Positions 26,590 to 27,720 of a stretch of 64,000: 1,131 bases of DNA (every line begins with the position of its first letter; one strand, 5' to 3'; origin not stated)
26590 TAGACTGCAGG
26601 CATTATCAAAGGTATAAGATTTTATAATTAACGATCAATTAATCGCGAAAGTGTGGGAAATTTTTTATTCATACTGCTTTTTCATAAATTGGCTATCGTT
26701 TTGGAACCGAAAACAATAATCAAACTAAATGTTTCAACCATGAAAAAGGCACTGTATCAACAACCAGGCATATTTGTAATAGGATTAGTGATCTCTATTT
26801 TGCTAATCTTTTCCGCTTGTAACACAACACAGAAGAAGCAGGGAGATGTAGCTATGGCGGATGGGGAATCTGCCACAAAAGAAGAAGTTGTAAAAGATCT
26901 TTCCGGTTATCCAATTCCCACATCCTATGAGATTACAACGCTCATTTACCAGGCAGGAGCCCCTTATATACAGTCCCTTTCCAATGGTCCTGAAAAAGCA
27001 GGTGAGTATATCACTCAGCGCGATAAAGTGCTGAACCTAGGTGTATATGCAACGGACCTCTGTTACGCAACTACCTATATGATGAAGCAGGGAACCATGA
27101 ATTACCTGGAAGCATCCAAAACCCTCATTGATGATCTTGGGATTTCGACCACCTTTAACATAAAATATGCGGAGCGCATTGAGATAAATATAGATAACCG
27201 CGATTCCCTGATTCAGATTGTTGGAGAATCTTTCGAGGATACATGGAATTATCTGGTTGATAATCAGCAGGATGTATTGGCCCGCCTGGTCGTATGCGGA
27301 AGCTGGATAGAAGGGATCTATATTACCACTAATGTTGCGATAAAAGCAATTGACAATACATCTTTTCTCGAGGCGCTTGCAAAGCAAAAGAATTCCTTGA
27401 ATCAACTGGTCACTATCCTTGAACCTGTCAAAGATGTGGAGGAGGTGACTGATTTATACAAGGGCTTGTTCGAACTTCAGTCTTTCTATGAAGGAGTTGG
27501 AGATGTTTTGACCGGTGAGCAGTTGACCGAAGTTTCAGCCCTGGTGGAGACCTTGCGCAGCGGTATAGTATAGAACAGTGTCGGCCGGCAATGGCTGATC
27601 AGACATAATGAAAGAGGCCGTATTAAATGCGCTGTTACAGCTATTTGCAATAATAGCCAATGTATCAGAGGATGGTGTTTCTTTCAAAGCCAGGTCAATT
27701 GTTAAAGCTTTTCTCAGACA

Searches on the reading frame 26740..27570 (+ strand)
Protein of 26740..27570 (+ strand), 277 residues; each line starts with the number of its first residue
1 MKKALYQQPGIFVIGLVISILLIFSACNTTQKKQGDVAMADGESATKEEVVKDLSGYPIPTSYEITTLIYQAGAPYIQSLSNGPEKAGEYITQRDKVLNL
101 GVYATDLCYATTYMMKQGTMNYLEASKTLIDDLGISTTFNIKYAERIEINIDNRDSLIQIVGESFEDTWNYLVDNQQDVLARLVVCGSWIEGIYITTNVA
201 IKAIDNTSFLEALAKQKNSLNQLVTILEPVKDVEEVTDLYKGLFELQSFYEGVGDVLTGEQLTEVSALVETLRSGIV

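Call 42: search_protein_families(library=pfam, proteins=[window:26740-27570:+], max_evalue=1)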
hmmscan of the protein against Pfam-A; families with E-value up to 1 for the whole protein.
seq(277 aa): 1 family
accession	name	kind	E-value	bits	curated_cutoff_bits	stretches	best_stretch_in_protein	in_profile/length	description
PF03845.19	Spore_permease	-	0.16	11.2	23.4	1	94-149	208-264/321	Spore germination protein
